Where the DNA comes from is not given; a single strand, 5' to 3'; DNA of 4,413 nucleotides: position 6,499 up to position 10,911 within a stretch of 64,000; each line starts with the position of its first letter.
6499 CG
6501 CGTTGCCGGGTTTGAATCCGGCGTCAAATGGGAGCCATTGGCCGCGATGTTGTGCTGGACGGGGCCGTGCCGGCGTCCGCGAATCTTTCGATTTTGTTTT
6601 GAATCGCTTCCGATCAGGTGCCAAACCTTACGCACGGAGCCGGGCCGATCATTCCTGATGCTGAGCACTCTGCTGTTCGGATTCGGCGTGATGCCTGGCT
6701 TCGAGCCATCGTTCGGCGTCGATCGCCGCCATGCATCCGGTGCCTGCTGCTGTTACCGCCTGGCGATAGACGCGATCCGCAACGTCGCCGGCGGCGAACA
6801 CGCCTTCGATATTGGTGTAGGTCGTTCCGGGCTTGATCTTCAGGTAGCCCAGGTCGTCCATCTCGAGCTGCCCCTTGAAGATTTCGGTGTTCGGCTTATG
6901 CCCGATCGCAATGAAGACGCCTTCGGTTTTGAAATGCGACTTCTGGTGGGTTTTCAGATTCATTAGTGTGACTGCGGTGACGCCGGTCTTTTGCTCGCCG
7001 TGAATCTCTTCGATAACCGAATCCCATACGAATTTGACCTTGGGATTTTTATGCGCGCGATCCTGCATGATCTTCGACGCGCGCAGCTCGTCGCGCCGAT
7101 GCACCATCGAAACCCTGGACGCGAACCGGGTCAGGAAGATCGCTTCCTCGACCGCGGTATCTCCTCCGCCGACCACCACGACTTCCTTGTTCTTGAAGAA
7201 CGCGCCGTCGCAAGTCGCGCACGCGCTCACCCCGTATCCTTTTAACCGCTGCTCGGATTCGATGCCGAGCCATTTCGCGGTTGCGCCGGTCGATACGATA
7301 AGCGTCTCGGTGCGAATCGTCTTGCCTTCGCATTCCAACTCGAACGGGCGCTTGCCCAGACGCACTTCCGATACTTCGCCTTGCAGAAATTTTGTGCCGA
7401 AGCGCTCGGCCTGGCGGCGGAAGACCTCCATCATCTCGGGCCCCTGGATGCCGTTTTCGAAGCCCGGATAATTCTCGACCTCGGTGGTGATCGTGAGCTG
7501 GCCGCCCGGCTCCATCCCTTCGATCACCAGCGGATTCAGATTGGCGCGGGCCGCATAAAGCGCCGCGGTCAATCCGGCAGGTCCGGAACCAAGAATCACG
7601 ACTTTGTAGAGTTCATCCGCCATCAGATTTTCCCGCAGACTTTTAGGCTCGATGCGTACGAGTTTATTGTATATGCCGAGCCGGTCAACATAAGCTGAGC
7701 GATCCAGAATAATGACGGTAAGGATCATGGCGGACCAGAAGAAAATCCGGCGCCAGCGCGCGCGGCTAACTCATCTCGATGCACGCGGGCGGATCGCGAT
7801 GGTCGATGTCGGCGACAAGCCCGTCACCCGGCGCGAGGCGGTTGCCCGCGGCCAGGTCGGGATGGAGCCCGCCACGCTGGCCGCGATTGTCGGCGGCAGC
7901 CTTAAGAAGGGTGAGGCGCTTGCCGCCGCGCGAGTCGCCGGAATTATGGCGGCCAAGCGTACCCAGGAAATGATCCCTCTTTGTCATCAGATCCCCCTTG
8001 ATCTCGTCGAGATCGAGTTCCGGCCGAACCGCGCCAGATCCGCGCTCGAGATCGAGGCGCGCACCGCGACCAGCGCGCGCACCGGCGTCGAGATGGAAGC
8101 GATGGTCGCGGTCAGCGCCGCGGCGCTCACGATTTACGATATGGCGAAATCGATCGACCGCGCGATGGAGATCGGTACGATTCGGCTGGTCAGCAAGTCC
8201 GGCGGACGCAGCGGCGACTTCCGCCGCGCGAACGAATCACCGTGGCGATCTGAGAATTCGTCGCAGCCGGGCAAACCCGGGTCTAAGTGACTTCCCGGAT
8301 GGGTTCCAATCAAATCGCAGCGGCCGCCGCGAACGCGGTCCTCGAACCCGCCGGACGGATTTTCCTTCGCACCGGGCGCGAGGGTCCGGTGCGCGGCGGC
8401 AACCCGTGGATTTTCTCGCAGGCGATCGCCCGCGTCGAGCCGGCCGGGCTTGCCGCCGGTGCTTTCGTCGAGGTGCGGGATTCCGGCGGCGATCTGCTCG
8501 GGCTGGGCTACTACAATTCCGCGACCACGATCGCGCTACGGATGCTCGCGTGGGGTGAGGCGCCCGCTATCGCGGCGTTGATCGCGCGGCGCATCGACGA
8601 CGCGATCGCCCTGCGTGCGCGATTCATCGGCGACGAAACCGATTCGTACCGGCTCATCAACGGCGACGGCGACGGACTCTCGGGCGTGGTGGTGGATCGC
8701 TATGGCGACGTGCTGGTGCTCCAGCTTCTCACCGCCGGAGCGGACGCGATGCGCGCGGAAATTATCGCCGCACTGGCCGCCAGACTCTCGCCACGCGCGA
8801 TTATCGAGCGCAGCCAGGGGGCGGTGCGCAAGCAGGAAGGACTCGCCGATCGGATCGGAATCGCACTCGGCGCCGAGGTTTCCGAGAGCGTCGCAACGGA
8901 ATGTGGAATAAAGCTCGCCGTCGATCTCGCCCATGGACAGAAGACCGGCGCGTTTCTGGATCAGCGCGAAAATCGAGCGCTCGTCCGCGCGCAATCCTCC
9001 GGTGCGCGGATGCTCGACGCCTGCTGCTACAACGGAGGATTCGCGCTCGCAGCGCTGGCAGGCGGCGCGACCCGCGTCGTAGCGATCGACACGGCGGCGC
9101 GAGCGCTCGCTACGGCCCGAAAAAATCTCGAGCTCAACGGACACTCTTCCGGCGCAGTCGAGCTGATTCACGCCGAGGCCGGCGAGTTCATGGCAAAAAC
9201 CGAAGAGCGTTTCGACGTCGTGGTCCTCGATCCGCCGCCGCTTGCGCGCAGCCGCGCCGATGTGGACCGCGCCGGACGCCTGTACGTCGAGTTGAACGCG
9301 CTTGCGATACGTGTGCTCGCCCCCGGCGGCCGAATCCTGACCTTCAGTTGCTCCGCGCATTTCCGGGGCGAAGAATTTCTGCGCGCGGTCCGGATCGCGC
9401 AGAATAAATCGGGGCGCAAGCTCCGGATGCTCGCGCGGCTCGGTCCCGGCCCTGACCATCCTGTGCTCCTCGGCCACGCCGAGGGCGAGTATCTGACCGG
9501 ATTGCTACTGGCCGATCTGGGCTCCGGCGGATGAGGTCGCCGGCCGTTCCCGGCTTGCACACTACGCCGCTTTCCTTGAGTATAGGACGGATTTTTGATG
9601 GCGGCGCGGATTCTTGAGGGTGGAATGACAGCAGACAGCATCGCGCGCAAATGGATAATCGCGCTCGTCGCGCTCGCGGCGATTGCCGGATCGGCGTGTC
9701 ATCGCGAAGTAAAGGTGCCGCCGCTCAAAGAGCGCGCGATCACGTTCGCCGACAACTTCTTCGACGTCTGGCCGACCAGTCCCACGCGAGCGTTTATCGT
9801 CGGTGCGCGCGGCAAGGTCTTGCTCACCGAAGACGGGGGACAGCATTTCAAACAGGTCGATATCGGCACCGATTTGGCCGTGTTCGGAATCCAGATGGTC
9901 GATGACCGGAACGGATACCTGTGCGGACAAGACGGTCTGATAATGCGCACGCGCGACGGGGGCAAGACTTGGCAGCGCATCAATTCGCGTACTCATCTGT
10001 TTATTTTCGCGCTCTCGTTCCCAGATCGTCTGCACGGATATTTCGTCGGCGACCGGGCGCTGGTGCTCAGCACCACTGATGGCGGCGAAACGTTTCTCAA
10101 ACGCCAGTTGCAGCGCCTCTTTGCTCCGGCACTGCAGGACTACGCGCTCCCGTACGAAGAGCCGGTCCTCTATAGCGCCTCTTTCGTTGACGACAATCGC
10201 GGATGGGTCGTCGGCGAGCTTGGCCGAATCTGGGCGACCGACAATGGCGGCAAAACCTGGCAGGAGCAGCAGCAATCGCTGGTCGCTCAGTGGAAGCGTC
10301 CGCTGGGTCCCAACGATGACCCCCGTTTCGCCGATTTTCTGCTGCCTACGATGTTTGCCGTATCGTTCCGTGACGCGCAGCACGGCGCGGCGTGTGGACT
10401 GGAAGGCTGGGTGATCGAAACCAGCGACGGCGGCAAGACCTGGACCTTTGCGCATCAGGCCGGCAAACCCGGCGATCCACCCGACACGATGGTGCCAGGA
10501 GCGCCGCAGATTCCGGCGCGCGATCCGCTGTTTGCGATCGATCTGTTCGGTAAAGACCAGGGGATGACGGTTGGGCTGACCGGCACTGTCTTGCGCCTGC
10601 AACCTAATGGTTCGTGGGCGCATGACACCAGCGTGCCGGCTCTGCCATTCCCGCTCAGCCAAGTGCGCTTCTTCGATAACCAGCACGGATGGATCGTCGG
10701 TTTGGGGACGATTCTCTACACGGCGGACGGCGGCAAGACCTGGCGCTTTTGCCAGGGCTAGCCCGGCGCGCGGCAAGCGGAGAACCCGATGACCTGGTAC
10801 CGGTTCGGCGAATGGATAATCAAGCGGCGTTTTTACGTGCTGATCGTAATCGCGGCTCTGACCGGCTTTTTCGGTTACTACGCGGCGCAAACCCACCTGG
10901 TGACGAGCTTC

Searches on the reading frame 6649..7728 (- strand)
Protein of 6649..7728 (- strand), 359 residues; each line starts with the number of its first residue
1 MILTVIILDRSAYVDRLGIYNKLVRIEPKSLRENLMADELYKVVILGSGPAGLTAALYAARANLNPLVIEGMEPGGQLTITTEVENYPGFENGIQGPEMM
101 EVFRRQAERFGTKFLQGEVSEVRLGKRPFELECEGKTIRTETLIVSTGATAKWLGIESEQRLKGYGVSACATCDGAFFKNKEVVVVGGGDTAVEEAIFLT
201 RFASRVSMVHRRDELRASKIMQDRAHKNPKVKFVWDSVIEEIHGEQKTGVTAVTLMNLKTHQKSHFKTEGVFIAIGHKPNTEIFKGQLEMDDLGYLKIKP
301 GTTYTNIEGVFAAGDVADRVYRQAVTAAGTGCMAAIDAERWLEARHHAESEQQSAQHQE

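Call 47: search_protein_families(library=pfam, proteins=[window:6649-7728:-], max_evalue=0.0001)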
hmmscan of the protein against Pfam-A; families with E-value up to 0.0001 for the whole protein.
window:6649-7728:- (359 aa): 7 families
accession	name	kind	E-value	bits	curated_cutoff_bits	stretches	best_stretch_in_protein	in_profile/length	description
PF07992.20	Pyr_redox_2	-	6.2e-54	183.8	26.1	1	41-331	1-291/291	Pyridine nucleotide-disulphide oxidoreductase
PF13738.12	Pyr_redox_3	-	4.9e-25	88.8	30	1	94-314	78-305/305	Pyridine nucleotide-disulphide oxidoreductase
PF00070.33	Pyr_redox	-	1.4e-21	77.3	22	1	183-256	2-80/82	Pyridine nucleotide-disulphide oxidoreductase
PF01266.30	DAO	-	1.4e-07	31.9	27.9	0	42-76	1-37/353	FAD dependent oxidoreductase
PF12831.13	FAD_oxidored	-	2.6e-06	27.4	27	0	43-82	2-42/416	FAD dependent oxidoreductase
PF03486.20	HI0933_like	-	4e-06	26.9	50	0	42-75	2-36/244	HI0933-like protein Rossmann domain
PF00890.30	FAD_binding_2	-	4.3e-05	23.3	20.4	1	43-78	2-38/414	FAD binding domain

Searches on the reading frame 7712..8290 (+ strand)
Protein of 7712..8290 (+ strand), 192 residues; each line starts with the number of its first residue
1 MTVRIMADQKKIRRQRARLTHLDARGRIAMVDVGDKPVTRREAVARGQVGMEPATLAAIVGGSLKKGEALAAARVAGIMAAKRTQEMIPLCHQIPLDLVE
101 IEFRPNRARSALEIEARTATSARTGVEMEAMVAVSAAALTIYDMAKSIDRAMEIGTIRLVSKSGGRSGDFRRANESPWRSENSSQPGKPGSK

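Call 47: search_protein_families(library=pfam, proteins=[window:7712-8290:+], max_evalue=0.0001)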
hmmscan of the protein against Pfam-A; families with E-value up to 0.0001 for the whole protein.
window:7712-8290:+ (192 aa): 1 family
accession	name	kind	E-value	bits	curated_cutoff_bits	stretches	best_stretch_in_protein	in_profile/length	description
PF01967.27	MoaC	-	9.3e-54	181.5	27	1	30-165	1-136/136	MoaC family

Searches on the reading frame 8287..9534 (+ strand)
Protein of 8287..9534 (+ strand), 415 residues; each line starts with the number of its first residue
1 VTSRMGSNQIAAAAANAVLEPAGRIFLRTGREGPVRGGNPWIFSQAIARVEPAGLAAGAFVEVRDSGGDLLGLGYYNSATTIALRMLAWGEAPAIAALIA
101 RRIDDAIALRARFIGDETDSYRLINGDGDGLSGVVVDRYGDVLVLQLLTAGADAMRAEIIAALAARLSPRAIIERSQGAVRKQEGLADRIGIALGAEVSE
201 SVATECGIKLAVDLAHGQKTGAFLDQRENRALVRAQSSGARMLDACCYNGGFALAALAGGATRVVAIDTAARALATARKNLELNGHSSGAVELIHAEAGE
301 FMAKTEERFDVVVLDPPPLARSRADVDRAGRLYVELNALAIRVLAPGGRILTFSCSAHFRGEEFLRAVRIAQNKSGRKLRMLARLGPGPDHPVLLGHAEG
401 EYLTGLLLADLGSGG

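Call 47: search_protein_families(library=pfam, proteins=[window:8287-9534:+], max_evalue=0.0001)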
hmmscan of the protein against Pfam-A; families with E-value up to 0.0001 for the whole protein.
window:8287-9534:+ (415 aa): 11 families
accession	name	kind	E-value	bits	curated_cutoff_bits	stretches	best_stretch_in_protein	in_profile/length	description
PF10672.15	Methyltrans_SAM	-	1.9e-23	83.6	27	1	130-353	13-237/286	S-adenosylmethionine-dependent methyltransferase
PF17785.7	PUA_3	-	1e-15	57.6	22.6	1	25-89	1-64/64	PUA-like domain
PF03602.21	Cons_hypoth95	-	8.7e-10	39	24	1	235-317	38-122/182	Conserved hypothetical protein 95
PF13847.12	Methyltransf_31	-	1.1e-08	35.4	27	1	237-358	2-121/145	Methyltransferase domain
PF05175.20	MTS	-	4.9e-08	33.2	23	1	238-352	31-138/170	Methyltransferase small domain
PF13649.12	Methyltransf_25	-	3.2e-07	31.4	27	1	243-314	2-70/97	Methyltransferase domain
PF06325.19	PrmA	-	1.9e-06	28.1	22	1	232-313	155-231/296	Ribosomal protein L11 methyltransferase (PrmA)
PF01728.25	FtsJ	-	5.1e-06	27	24.1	1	238-365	21-146/181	FtsJ-like methyltransferase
PF01170.24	UPF0020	-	3.1e-05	24.2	22.3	1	263-352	78-164/197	RMKL-like, methyltransferase domain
PF08241.18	Methyltransf_11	-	6.9e-05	23.8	21.2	0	243-314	1-66/95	Methyltransferase domain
PF01209.24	Ubie_methyltran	-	7.6e-05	22.6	20.1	0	234-356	43-155/233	ubiE/COQ5 methyltransferase family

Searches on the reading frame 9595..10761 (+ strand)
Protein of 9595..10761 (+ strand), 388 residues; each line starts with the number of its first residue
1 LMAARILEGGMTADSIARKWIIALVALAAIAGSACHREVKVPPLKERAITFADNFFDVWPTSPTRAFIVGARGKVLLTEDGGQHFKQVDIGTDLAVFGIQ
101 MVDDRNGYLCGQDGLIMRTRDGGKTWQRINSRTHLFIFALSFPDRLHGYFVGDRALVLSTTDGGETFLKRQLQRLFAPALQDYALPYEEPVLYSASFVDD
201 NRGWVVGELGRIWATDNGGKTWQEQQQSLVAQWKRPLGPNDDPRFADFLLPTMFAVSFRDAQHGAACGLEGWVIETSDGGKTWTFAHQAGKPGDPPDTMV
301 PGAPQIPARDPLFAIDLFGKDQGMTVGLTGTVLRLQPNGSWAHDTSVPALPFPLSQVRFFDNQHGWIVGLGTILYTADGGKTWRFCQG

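Call 47: search_protein_families(library=pfam, proteins=[window:9595-10761:+], max_evalue=0.0001)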
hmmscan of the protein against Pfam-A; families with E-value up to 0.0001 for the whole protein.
window:9595-10761:+ (388 aa): 3 families
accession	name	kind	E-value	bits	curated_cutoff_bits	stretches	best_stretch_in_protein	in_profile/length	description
PF14870.12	PSII_BNR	-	6.9e-35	121.2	27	1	46-134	11-102/303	Photosynthesis system II assembly factor YCF48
PF15902.12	Sortilin-Vps10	-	3e-10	39.9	33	0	116-228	3-115/446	Sortilin, neurotensin receptor 3,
PF02012.26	BNR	-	1.4e-09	36.9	27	0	118-128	2-12/12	BNR/Asp-box repeat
